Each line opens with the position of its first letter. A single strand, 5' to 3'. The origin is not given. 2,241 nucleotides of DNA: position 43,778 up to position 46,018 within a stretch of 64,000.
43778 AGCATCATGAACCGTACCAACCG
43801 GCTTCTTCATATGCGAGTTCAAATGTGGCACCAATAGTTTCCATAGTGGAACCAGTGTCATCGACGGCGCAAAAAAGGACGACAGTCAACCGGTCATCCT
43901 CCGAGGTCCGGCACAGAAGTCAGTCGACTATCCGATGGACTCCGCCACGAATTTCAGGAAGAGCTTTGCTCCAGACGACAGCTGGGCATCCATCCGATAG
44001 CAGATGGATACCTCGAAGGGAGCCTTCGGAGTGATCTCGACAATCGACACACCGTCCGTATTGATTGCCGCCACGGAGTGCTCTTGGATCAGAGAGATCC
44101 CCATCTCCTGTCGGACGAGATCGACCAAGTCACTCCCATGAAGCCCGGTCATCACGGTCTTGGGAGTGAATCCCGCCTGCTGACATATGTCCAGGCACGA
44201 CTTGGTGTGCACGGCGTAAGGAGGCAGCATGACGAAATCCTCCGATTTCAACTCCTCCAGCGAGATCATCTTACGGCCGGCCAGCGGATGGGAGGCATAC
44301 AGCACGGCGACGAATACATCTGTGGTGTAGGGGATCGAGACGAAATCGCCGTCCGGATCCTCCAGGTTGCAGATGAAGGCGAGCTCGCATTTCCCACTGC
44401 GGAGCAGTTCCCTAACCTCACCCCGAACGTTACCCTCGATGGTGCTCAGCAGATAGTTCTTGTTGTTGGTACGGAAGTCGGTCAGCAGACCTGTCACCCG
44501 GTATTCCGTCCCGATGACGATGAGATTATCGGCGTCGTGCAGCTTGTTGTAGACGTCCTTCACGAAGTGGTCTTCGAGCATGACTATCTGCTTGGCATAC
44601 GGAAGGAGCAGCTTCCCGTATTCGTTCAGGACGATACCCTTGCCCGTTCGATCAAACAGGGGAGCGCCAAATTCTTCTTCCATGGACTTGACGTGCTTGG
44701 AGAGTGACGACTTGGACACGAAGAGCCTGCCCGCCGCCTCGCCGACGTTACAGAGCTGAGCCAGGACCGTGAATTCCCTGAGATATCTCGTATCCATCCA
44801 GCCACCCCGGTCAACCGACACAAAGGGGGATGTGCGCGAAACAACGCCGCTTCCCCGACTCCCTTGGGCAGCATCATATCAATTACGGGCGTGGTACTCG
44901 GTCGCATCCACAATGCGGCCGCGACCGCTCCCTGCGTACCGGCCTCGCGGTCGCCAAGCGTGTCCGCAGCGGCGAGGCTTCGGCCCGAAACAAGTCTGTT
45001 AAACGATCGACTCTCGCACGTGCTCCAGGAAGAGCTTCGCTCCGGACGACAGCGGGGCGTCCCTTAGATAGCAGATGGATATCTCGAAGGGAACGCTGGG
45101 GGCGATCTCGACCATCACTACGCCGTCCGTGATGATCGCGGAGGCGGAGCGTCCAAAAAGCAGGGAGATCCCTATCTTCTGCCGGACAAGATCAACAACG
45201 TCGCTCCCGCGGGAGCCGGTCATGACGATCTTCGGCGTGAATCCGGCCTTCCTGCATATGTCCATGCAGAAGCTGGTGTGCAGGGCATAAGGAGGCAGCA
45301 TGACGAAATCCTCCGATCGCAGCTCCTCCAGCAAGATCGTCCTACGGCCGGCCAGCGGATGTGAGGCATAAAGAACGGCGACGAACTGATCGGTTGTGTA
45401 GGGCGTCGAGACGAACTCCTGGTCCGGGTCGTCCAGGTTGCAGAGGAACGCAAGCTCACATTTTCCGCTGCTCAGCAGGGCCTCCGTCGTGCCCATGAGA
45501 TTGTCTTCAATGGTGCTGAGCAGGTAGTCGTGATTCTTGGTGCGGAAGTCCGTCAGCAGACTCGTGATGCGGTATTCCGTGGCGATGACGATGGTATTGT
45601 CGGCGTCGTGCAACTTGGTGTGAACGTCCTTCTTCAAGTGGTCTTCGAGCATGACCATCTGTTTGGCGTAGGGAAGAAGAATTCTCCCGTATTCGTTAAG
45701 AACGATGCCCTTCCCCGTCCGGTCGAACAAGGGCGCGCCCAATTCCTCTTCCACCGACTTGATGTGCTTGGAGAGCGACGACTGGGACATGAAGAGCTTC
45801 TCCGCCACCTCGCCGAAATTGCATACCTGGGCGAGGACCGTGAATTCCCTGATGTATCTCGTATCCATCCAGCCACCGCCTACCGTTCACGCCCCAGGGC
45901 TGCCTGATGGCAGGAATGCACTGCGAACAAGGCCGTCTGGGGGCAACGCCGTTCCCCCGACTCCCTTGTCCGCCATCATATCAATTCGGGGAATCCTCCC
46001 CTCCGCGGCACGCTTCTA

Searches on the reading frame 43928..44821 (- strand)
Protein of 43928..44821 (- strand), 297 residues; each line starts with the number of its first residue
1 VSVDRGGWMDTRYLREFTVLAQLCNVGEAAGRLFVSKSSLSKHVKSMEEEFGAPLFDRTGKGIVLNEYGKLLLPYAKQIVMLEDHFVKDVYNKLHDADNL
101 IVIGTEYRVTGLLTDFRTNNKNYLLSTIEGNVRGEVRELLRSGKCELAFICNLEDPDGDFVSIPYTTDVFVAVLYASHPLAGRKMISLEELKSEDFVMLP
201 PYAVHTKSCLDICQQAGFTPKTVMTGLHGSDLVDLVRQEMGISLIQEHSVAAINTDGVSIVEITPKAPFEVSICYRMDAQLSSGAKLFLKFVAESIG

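Call 21: search_protein_families(library=pfam, proteins=[window:43928-44821:-], max_evalue=0.001)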
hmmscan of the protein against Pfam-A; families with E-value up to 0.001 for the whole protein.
window:43928-44821:- (297 aa): 2 families
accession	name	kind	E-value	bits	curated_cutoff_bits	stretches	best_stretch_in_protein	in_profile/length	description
PF03466.25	LysR_substrate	-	3e-30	105.6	28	1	106-294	18-206/209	LysR substrate binding domain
PF00126.33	HTH_1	-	3.6e-15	56.1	26.6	1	12-70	2-60/60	Bacterial regulatory helix-turn-helix protein, lysR family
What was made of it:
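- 43928..44821 (-): LysR-family regulator 1. HTH_1 + LysR_substrate (call 21).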

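Call 24: search_protein_families(library=ncbifam, proteins=[window:43928-44821:-], max_evalue=0.00001)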
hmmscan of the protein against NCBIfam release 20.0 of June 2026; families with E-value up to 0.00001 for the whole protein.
window:43928-44821:- (297 aa): 46 families (the best 25 are shown)
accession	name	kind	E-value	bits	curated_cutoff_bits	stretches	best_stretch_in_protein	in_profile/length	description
NF053705.1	TransRegGltCGpos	equivalog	8.5e-37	127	350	1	9-294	1-291/300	glutamate biosynthesis transcriptional regulator GltC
NF047520.1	trans_act_CidR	equivalog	1.8e-35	122.6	415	1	9-294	1-290/292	cidABC operon transcriptional activator CidR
NF007439.0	PRK09986.1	equivalog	7.8e-29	101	290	1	9-281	7-284/296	LysR family transcriptional regulator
NF040786.1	LysR_Sec_metab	equivalog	4.2e-26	91.6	250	1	9-294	1-296/298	selenium metabolism-associated LysR family transcriptional regulator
TIGR03339.1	phn_lysR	subfamily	5.1e-25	88.3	341.1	1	14-252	2-240/279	aminoethylphosphonate catabolism associated LysR family transcriptional regulator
NF008416.0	PRK11242.1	equivalog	4.7e-20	72.1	277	1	9-295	1-290/300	transcriptional regulator CynR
NF045775.1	acetoin_reg_AlsR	exception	6.9e-20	71.7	430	1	9-258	1-255/290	acetoin biosynthesis transcriptional regulator AlsR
NF007385.0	PRK09906.1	equivalog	2.3e-18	66.4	356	1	9-292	1-287/296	DNA-binding transcriptional regulator HcaR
TIGR02424.1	TF_pcaQ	equivalog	2.6e-17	62.7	303.8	1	12-294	6-296/300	pca operon transcription factor PcaQ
NF009327.0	PRK12684.1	subfamily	6.3e-17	61.8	402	1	12-251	7-249/313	CysB family HTH-type transcriptional regulator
NF009326.0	PRK12681.1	equivalog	6.6e-17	61.9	436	1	12-272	7-268/324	HTH-type transcriptional regulator CysB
NF008361.0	PRK11151.1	equivalog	2.3e-16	59.9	329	1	9-282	1-279/305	DNA-binding transcriptional regulator OxyR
NF040889.1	trans_reg_YeiE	equivalog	9.4e-16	57.9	480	1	12-266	6-257/288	DNA-binding transcriptional regulator YeiE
NF008095.0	PRK10837.1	subfamily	3.2e-15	56.1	281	1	12-289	6-283/290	LysR family transcriptional regulator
NF009324.0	PRK12679.1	equivalog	1e-14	54.3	491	1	24-256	17-254/316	HTH-type transcriptional regulator Cbl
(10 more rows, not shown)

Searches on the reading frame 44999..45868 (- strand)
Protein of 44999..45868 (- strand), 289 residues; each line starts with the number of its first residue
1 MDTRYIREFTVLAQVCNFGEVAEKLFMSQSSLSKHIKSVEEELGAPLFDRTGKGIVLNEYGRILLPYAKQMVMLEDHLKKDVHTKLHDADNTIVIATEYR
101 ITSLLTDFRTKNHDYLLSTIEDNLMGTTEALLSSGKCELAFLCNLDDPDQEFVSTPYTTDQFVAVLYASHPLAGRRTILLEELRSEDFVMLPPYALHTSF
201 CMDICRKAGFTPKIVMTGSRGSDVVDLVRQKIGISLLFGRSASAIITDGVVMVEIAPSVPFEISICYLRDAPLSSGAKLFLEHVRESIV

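Call 21: search_protein_families(library=pfam, proteins=[window:44999-45868:-], max_evalue=0.001)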
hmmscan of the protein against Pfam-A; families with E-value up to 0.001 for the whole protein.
window:44999-45868:- (289 aa): 2 families
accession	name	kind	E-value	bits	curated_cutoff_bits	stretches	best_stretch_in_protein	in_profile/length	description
PF03466.25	LysR_substrate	-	2.1e-28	99.6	28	1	96-286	16-206/209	LysR substrate binding domain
PF00126.33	HTH_1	-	4.5e-16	59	26.6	1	6-62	4-60/60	Bacterial regulatory helix-turn-helix protein, lysR family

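Call 24: search_protein_families(library=ncbifam, proteins=[window:44999-45868:-], max_evalue=0.00001)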
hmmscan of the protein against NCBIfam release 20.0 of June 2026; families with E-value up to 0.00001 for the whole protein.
window:44999-45868:- (289 aa): 49 families (the best 25 are shown)
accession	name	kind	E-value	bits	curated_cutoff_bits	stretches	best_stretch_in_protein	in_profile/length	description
NF047520.1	trans_act_CidR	equivalog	5.9e-38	130.7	415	1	1-287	1-291/292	cidABC operon transcriptional activator CidR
NF053705.1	TransRegGltCGpos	equivalog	3e-36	125.2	350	1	1-286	1-291/300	glutamate biosynthesis transcriptional regulator GltC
NF007439.0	PRK09986.1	equivalog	4e-29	101.9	290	1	2-270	8-281/296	LysR family transcriptional regulator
NF040786.1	LysR_Sec_metab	equivalog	1.2e-27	96.8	250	1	1-286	1-296/298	selenium metabolism-associated LysR family transcriptional regulator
NF008416.0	PRK11242.1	equivalog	2.6e-25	89.3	277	1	1-287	1-290/300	transcriptional regulator CynR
TIGR03339.1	phn_lysR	subfamily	2.7e-24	85.9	341.1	1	7-238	3-234/279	aminoethylphosphonate catabolism associated LysR family transcriptional regulator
NF045775.1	acetoin_reg_AlsR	exception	6.5e-24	84.9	430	1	1-270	1-275/290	acetoin biosynthesis transcriptional regulator AlsR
NF007385.0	PRK09906.1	equivalog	7.6e-20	71.2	356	1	1-285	1-288/296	DNA-binding transcriptional regulator HcaR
NF009327.0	PRK12684.1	subfamily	2.3e-17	63.2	402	1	4-237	7-243/313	CysB family HTH-type transcriptional regulator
NF009326.0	PRK12681.1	equivalog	2.8e-16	59.9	436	1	4-253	7-259/324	HTH-type transcriptional regulator CysB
NF040889.1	trans_reg_YeiE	equivalog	7.2e-16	58.3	480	1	6-190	8-190/288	DNA-binding transcriptional regulator YeiE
NF009324.0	PRK12679.1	equivalog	2.4e-15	56.5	491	1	14-243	15-249/316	HTH-type transcriptional regulator Cbl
NF008722.0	PRK11716.1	equivalog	2.9e-15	56.1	246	1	1-111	1-116/293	HTH-type transcriptional activator IlvY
NF008095.0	PRK10837.1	subfamily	3.9e-15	55.8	281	1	6-282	5-284/290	LysR family transcriptional regulator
NF008239.0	PRK11013.1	equivalog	5e-15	55.3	288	1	3-287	6-293/309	LysR family transcriptional regulator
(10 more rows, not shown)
